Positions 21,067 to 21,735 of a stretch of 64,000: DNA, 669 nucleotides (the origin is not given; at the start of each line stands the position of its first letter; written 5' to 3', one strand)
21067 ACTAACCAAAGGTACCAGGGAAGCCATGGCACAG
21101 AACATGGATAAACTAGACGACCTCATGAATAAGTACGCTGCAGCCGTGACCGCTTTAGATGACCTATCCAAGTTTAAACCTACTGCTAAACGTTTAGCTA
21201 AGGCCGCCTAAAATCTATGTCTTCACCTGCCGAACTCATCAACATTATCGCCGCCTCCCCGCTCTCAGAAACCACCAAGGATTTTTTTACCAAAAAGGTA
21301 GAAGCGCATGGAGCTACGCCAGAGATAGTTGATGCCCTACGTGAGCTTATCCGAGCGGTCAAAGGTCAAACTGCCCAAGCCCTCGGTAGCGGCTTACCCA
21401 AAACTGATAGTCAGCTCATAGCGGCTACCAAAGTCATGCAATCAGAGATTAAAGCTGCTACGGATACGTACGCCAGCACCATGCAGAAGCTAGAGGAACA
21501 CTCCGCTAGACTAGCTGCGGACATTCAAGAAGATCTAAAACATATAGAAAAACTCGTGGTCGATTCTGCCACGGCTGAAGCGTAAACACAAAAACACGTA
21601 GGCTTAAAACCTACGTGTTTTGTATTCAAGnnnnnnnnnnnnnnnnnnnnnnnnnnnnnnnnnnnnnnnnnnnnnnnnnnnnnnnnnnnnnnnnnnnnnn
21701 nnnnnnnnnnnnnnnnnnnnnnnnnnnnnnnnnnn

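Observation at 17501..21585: Four-gene block of unannotatable hydrophilic proteins between miaA and thrS, insulated by strong terminators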

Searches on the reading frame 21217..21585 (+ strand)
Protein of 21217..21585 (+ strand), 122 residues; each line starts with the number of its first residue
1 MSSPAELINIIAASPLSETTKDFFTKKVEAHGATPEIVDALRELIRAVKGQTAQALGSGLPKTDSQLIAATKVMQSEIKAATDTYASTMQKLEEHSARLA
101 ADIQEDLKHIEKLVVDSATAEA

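Call 3: search_protein_families(library=pfam, proteins=[window:21217-21585:+], max_evalue=1)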
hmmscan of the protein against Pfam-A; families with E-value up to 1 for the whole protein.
window:21217-21585:+ (122 aa): 9 families
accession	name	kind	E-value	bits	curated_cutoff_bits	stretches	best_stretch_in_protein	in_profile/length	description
PF07464.16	ApoLp-III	-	0.0077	16.8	36.3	1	29-119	48-137/146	Apolipophorin-III precursor (apoLp-III)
PF14973.11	TINF2_N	-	0.026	15.3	29.4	1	43-108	49-116/149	TERF1-interacting nuclear factor 2 N-terminus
PF21325.3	SHPRH_helical-1st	-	0.031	14.9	27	1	68-111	30-73/95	E3 ubiquitin-protein ligase SHPRH, first helical domain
PF04803.17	Cor1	-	0.037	14.7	32.1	1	76-109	91-124/132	Cor1/Xlr/Xmr conserved region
PF10779.14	XhlA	-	0.056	14.1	34.7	1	77-113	8-44/67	Haemolysin XhlA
PF23353.1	BBS2_hp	-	0.059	13.9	27.7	1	84-117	9-42/98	BBS2 hairpin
PF04513.17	Baculo_PEP_C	-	0.098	13.2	38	1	45-114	25-94/140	Baculovirus polyhedron envelope protein, PEP, C terminus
PF18476.7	PIN_8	-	0.13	12.7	26.1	1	33-107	58-131/227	PIN like domain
PF22218.1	SAS-6_C_CC_2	-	0.2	12.6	27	0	89-109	20-40/52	SAS-6, C-terminal coiled coil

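Call 4: search_protein_families(library=ncbifam, proteins=[window:21217-21585:+], max_evalue=1)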
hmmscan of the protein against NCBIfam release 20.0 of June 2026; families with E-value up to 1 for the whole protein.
window:21217-21585:+ (122 aa): 3 families
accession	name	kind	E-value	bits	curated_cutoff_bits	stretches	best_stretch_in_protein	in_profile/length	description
NF010343.0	PRK13770.1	equivalog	0.03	13.1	647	1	22-115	6-99/416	histidinol dehydrogenase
NF053779.1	BT3442_fam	equivalog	0.059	12.1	940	1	10-98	231-320/563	BT3442 family protein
NF010053.0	PRK13530.1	subfamily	0.1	13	215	1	21-60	32-71/133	arsenate reductase (thioredoxin)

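Call 21: find_homologous_proteins(query=A1)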
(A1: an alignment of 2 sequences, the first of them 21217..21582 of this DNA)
Query A1 (2 sequences) (122 aa, profile of the alignment): 23 proteins with E <= 0.001 among 288 candidates.
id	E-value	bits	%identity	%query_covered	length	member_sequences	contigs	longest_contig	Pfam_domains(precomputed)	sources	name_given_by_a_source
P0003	4.4e-65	235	100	100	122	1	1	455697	-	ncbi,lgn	ncbi:MAG: hypothetical protein WAZ14_00295 [Patescibacteria group bacterium]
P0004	5.6e-64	232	57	100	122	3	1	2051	-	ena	-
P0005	3.6e-61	223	57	100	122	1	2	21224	-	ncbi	-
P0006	1.1e-53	198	57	100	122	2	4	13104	-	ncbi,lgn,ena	ncbi:MAG: hypothetical protein AAB776_01165 [Patescibacteria group bacterium]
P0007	1.4e-53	198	57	100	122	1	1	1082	-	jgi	jgi:hypothetical protein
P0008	3.8e-53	197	57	100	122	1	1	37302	-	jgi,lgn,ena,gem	-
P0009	3.9e-52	193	54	100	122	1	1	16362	-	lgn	-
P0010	9.7e-52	192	57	100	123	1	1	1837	-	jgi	jgi:RecJ-like exonuclease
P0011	7.8e-51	189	53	100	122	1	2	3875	-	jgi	jgi:hypothetical protein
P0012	4.2e-49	184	57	100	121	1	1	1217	-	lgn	-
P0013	4.7e-49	183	58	100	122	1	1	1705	PF04513.18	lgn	-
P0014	5.1e-48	180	55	100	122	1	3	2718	-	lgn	-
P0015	6.5e-48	180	58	100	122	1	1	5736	PF04513.18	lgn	-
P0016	9.3e-48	179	53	100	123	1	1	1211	-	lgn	-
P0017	1.1e-47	179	53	100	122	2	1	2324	-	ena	-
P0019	1.1e-46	176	53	100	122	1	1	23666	-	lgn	-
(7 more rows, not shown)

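Call 24: find_encoding_contigs(protein=P0008, flank=8000, max_places=3)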
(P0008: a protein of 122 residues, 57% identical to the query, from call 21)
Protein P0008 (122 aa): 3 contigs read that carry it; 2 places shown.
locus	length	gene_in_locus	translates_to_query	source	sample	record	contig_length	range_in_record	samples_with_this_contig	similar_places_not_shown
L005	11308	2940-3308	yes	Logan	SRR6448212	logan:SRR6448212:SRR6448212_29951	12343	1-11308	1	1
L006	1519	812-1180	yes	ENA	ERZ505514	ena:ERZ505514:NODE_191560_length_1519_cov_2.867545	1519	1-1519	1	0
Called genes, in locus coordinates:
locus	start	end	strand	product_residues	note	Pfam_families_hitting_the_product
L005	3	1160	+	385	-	?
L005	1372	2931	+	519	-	-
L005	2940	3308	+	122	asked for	-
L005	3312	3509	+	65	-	-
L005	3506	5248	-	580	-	PF07973:tRNA_SAD, PF00587:tRNA-synt_2b, PF03129:HGTP_anticodon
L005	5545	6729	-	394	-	-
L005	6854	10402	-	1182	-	PF02811:PHP, PF07733:DNA_pol3_alpha, PF17657:DNA_pol3_finger, PF14579:HHH_6, PF01336:tRNA_anti-codon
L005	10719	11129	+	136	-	-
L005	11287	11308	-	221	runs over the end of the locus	-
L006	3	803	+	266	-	?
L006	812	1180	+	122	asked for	-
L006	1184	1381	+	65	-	-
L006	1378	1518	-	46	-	?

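Call 25: find_encoding_contigs(protein=P0019, flank=8000, max_places=3)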
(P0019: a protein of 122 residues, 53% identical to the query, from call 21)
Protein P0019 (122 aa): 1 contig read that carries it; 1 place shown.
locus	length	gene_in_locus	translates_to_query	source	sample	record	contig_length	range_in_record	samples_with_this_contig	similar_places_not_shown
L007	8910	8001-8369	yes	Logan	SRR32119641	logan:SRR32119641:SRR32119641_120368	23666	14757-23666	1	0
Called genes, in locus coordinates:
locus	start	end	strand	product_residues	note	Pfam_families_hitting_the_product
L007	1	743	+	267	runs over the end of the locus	-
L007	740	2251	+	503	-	PF02934:GatB_N, PF02637:GatB_Yqey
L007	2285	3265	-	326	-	PF01745:IPT (faint), PF01715:IPPT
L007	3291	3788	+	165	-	-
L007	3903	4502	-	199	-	-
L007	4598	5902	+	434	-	-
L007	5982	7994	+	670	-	-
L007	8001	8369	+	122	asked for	-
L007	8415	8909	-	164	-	?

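Call 26: find_encoding_contigs(protein=P0005, flank=8000, max_places=3)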
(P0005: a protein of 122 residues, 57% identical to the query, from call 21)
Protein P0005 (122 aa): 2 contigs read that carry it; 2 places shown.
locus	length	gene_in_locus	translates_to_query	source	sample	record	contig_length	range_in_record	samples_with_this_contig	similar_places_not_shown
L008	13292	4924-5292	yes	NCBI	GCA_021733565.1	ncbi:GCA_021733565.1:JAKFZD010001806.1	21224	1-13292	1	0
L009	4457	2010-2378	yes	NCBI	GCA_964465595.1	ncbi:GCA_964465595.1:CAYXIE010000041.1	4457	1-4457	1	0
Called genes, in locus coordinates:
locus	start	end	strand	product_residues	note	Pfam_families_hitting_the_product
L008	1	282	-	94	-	?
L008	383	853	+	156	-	-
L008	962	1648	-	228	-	-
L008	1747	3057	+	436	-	-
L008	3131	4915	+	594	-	-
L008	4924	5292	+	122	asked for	-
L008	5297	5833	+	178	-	-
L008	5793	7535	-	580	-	PF07973:tRNA_SAD, PF00587:tRNA-synt_2b, PF03129:HGTP_anticodon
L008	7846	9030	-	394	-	-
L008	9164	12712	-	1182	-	PF02811:PHP, PF07733:DNA_pol3_alpha, PF17657:DNA_pol3_finger, PF14579:HHH_6, PF01336:tRNA_anti-codon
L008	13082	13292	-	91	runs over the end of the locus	-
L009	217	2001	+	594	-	-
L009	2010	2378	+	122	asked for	-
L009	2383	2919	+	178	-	-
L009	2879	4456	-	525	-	?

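Call 28: find_related_loci(query=A3, collection=genome_contigs, flank=8000)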
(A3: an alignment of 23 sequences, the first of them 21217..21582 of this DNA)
Query A3 (122 aa) in genome_contigs; peptide patterns used: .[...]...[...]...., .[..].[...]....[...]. (x = any residue, [..] = any of these).
222 stretches matched a pattern; 4 encode a relative of the query (tblastn E <= 1e-3); 4 distinct loci.
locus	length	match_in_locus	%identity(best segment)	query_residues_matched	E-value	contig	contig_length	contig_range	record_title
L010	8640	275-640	57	1-122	5e-40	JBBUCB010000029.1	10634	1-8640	MAG: Patescibacteria group bacterium isolate H41-bin178_1 H41_bin178_1_000000000029, whole genome shotgun sequence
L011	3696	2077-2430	55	5-122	3e-36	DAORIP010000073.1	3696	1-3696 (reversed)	MAG TPA_asm: bacterium isolate AMR_MDS_5574 NODE_5565_length_3696_cov_4.645976, whole genome shotgun sequence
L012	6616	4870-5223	55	5-122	5e-36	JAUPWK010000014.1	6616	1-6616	MAG: Patescibacteria group bacterium isolate erpe_2018_sw_45hr_WHONDRS-SW48-000100_B_bin.48 scaffold_161015, whole genom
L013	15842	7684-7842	40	7-59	5e-7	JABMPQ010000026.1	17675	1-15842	MAG: Parcubacteria group bacterium isolate bin.624 k141_2774945, whole genome shotgun sequence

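Call 30: search_protein_families(library=pfam, proteins=[L013:387-3047:+, L013:3052-5853:+, L013:5871-6206:+, L013:6232-7326:+, L013:7342-7641:+, L013:7669-8079:+, L013:8200-9618:+, L013:9628-10029:+, L013:10101-11879:-, L013:12192-13283:-], max_evalue=0.001)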
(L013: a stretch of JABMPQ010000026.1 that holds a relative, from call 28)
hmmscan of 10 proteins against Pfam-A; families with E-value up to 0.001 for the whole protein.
L013:387-3047:+ (886 aa): 8 families
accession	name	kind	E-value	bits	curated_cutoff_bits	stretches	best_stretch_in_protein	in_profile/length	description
PF00704.34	Glyco_hydro_18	-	1.4e-38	133.8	29.6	1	193-446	52-315/317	Glycosyl hydrolases family 18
PF00041.27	fn3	-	2.5e-24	85.7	25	3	599-685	5-72/84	Fibronectin type III domain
PF10179.15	NDNF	-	1.8e-08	34.9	27.3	0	753-784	86-117/127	Neuron-derived neurotrophic factor, first Fn(III) domain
PF16323.11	DUF4959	-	1.9e-08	35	32.9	1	698-784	12-98/106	Domain of unknown function (DUF4959)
PF16656.11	Pur_ac_phosph_N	-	5.4e-08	33.7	30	0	606-692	11-89/93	Purple acid Phosphatase, N-terminal domain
PF16389.11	DUF4998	-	1.3e-07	31.9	29.1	0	590-769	16-183/199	Domain of unknown function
PF25788.1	Ig_Rha78A_N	-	7.7e-05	23.3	27.4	0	606-699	16-101/105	Rha78A-like, N-terminal immunoglobulin domain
PF23916.1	TIM-barrel_EndoS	-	0.00085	19.5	27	0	189-280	45-137/238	Endo-beta-N-acetylglucosaminidase EndoS TIM-barrel domain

L013:3052-5853:+ (933 aa): 3 families
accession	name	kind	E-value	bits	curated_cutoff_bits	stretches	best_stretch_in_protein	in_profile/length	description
PF00912.28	Transgly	-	2.5e-62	209.9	27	1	90-262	5-177/178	Transglycosylase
PF00905.27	Transpeptidase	-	1.4e-24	87.2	22.1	1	351-627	2-298/299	Penicillin binding protein transpeptidase domain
PF17957.7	Big_7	-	5e-22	78.8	24.1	2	750-818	1-70/70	Bacterial Ig domain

L013:5871-6206:+ (111 aa): 1 family
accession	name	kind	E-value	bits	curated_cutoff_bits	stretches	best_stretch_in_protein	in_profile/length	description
PF06153.16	CdAMP_rec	-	8.2e-26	90.8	27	1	1-111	1-109/109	Cyclic-di-AMP receptor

L013:6232-7326:+ (364 aa): 0 families

L013:7342-7641:+ (99 aa): 0 families

L013:7669-8079:+ (136 aa): 0 families

L013:8200-9618:+ (472 aa): 0 families

L013:9628-10029:+ (133 aa): 0 families

L013:10101-11879:- (592 aa): 2 families
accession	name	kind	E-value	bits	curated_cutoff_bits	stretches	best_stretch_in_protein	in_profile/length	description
PF13517.12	FG-GAP_3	-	3.4e-22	79.3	26.9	2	429-490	1-59/61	FG-GAP-like repeat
PF01839.29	FG-GAP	-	4.5e-14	52.4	22.1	0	424-446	4-26/37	FG-GAP repeat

L013:12192-13283:- (363 aa): 6 families
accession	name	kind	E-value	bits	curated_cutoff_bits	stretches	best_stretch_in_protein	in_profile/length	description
PF02463.25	SMC_N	-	9.3e-25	87.8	40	1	2-344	1-198/220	RecF/RecN/SMC N terminal domain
PF13175.12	AAA_15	-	1.8e-11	44.7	32.1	1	1-71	1-55/374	AAA ATPase domain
PF13476.12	AAA_23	-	2.7e-10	41.7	27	1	6-102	2-98/201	AAA domain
PF13304.12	AAA_21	-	2.1e-08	35.1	27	1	26-47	2-23/304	AAA domain, putative AbiEii toxin, Type IV TA system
PF13514.12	AAA_27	-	9.9e-05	22.5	22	0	1-75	1-75/206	AAA domain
PF13555.12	AAA_29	-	0.00028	21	27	1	3-46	1-45/61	P-loop containing region of AAA domain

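Call 31: find_encoding_contigs(protein=P0009, flank=8000, max_places=3)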
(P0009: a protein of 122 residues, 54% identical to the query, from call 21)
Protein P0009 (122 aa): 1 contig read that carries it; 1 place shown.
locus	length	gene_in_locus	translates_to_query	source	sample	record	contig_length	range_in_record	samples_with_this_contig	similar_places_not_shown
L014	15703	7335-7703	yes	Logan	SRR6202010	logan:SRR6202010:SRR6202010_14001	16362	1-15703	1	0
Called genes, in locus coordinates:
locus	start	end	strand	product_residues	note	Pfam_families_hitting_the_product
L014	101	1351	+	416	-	PF10648:Gmad2, PF18885:DUF5648, PF10646:Germane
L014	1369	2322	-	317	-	PF01745:IPT (faint), PF01715:IPPT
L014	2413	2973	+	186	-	-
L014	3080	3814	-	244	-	-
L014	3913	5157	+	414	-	-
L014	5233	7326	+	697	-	-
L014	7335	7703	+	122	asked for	-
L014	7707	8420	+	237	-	-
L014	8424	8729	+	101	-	-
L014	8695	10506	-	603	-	PF07973:tRNA_SAD, PF00587:tRNA-synt_2b, PF03129:HGTP_anticodon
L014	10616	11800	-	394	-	-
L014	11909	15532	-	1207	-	PF02811:PHP, PF07733:DNA_pol3_alpha, PF17657:DNA_pol3_finger, PF14579:HHH_6, PF01336:tRNA_anti-codon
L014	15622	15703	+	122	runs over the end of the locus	-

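Call 32: find_encoding_contigs(protein=P0006, flank=8000, max_places=4)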
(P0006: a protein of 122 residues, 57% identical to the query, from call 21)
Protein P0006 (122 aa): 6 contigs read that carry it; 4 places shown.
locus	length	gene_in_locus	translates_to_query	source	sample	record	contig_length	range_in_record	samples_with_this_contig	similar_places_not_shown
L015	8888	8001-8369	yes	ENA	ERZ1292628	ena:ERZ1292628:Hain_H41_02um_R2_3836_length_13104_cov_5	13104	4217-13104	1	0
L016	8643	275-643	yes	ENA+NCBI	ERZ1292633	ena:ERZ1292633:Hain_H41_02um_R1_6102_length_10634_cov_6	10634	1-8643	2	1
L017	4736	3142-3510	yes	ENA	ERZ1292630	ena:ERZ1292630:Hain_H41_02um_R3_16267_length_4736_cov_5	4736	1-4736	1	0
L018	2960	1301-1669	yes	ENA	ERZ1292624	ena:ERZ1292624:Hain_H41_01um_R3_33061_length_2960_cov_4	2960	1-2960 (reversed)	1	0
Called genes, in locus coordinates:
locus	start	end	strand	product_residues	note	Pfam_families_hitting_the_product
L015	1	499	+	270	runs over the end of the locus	-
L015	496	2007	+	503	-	PF02934:GatB_N, PF02637:GatB_Yqey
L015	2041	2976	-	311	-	PF01745:IPT (faint), PF01715:IPPT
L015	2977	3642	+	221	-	-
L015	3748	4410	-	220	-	-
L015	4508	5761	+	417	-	-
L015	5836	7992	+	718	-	-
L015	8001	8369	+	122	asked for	-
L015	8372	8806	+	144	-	-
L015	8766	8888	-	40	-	?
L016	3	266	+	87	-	?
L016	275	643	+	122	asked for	-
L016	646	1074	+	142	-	-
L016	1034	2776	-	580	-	PF07973:tRNA_SAD, PF00587:tRNA-synt_2b, PF03129:HGTP_anticodon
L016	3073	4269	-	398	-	-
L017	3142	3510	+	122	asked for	-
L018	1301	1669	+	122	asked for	-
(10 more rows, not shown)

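Call 33: search_protein_families(library=phrogs, proteins=[window:21217-21585:+], max_evalue=1)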
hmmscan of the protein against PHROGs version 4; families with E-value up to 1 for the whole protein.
window:21217-21585:+ (122 aa): 5 families
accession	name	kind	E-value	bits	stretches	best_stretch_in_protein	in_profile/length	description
phrog_18563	-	unknown function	0.0022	19.7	1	70-114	30-74/77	-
phrog_1327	-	lysis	0.01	16.7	1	65-111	47-93/158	Rz-like spanin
phrog_18453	-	unknown function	0.092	14.3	1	66-116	50-102/118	-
phrog_20881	-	unknown function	0.15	12.9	0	86-118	65-97/189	-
phrog_10599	-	unknown function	0.5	11.6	1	71-121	24-74/92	-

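Call 34: search_protein_families(library=padloc, proteins=[window:21217-21585:+], max_evalue=1)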
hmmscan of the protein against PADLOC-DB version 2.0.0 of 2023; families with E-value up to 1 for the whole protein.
window:21217-21585:+ (122 aa): 3 families
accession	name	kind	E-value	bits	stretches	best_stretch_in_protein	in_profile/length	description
PDLC00638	ZorA2|ZorA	-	0.00027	17.9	1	17-117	304-403/545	MotA/ExbB/TolQ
PDLC00640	ZorA2|ZorA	-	0.0012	15.6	1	32-117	443-528/590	MotA/ExbB/TolQ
PDLC00636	ZorA2|ZorA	-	0.0083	13.1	1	11-113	281-379/461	MotA/ExbB/TolQ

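Call 46: search_solved_structures(query=A3, max_evalue=1)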
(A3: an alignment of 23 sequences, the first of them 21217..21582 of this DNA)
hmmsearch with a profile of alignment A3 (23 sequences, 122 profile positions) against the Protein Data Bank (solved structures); distinct sequences matched with E-value up to 1: 24.
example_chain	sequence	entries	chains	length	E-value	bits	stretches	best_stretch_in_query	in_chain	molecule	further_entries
2q2f_A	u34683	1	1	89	0.0017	21.7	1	52-99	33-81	Selenoprotein S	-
5kiu_A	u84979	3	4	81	0.0041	20.5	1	45-99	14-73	Selenoprotein S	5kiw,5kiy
6iwb_A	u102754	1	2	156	0.06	16.7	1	48-105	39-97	Apolipoprotein E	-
9sda_9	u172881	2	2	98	0.062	16.7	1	17-94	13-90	Ribosome hibernation promoting factor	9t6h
1le2_A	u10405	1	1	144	0.11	15.9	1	49-105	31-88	APOLIPOPROTEIN E2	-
1lpe_A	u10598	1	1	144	0.11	15.9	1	49-105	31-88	APOLIPOPROTEIN E3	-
1bz4_A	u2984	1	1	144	0.11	15.9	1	49-105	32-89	PROTEIN (APOLIPOPROTEIN E)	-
8grx_A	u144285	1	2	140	0.11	15.8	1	49-105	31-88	Apolipoprotein E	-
7uvj_A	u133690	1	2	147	0.12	15.8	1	49-105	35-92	Apolipoprotein E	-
1le4_A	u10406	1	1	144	0.12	15.7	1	49-105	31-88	APOLIPOPROTEIN E4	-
1r4g_A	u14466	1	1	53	0.13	15.6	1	6-46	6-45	RNA polymerase alpha subunit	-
1or2_A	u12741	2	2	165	0.15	15.4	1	49-105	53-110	APOLIPOPROTEIN E | PROTEIN (APOLIPOPROTEIN E)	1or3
7fcr_A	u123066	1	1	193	0.16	15.3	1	49-106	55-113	Apolipoprotein E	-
1gs9_A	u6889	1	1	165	0.17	15.3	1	49-105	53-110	APOLIPOPROTEIN E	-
2kc3_A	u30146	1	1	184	0.17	15.2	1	49-105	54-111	Apolipoprotein E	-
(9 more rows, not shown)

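Call 60: find_related_loci(query=A3, collection=viral_contigs, flank=6000)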
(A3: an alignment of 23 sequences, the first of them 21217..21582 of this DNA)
Query A3 (122 aa) in viral_contigs; peptide patterns used: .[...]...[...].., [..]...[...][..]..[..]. (x = any residue, [..] = any of these).
55 stretches matched a pattern, but none encodes a relative of the query by tblastn (E <= 1e-3).

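Call 62: predict_structure(alignment_id=A3)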
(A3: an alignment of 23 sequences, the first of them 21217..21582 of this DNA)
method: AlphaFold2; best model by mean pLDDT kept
length: 122 residues; sequences in the alignment: 23
mean_pLDDT: 78.6   pTM: 0.65
mean pLDDT of the five models: 78.6, 77.4, 77.1, 74.7, 67.0
residues with pLDDT >= 90: 17; 70-90: 74; 50-70: 30; < 50: 1
segments of 3 or more residues with pLDDT < 50: none
pLDDT, mean of each block of 10 residues (from residue 1): 80 89 93 87 82 60 60 69 82 86 84 76 54
secondary structure, 60 per line:
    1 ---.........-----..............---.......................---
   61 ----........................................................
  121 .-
elements in order: H4-12 H18-31 H35-57 H65-121

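Call 73: search_protein_families(library=pfam, proteins=[L014:2413-2973:+, L015:2977-3642:+, L014:7707-8420:+, L014:8424-8729:+, L015:8372-8806:+, L005:3312-3509:+, L014:3080-3814:-, L007:3903-4502:-], max_evalue=0.01)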
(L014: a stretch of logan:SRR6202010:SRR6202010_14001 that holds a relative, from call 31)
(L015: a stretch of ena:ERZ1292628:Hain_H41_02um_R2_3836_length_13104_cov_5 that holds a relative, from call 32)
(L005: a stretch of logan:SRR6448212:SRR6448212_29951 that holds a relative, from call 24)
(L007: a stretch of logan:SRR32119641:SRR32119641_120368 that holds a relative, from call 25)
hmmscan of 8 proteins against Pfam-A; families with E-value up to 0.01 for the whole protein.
L014:2413-2973:+ (186 aa): 0 families

L015:2977-3642:+ (221 aa): 0 families

L014:7707-8420:+ (237 aa): 0 families

L014:8424-8729:+ (101 aa): 0 families

L015:8372-8806:+ (144 aa): 0 families

L005:3312-3509:+ (65 aa): 0 families

L014:3080-3814:- (244 aa): 0 families

L007:3903-4502:- (199 aa): 0 families

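Call 90: fold_search(model_id=the predicted structure, library=viral)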
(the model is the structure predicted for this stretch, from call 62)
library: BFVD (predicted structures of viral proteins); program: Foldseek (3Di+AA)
matches with E <= 10: 84; with E <= 0.001: 0
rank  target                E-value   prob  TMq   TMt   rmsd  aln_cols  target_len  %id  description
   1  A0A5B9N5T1            7.0e-01  0.69  0.57  0.58   4.4       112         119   14  Uncharacterized protein [Aeromonas phage 4L372XY]
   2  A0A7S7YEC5            1.2e+00  0.09  0.26  0.26   8.7       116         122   10  Uncharacterized protein [Medusavirus stheno T3]
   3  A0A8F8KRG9            1.2e+00  0.23  0.36  0.23   8.3        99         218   14  Uncharacterized protein [Clandestinovirus]
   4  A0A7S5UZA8            1.8e+00  0.15  0.35  0.44  13.0        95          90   21  (no name in the UniProt tables at hand)
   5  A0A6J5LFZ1            2.1e+00  0.04  0.18  0.16  16.3       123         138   21  Uncharacterized protein [uncultured Caudovirales phage]
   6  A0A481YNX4            2.5e+00  0.09  0.29  0.15  13.1       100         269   17  Uncharacterized protein [Pithovirus LCDPAC02]
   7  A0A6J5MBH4            2.9e+00  0.12  0.30  0.43   9.0        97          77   15  Uncharacterized protein [uncultured Caudovirales phage]
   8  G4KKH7                2.9e+00  0.08  0.28  0.27   6.5        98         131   16  (no name in the UniProt tables at hand)
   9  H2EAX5                2.9e+00  0.04  0.21  0.14  16.8       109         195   14  Uncharacterized protein [Megavirus courdo7]
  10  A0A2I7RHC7            3.1e+00  0.13  0.34  0.42   7.6        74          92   18  (no name in the UniProt tables at hand)
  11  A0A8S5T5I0            3.1e+00  0.11  0.30  0.41  11.7        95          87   13  Uncharacterized protein [Siphoviridae sp. ctrpM6]
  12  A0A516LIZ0            3.1e+00  0.06  0.23  0.21  15.3        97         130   18  (no name in the UniProt tables at hand)
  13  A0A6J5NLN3            3.3e+00  0.08  0.26  0.35   9.8        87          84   13  Uncharacterized protein [uncultured Caudovirales phage]
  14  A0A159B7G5            3.5e+00  0.10  0.37  0.13   7.7       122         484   11  Putative NAD--protein ADP-ribosyltransferase [Escherichia phage HY03]
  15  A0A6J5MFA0            4.0e+00  0.13  0.46  0.47   8.3       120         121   13  Uncharacterized protein [uncultured Caudovirales phage]
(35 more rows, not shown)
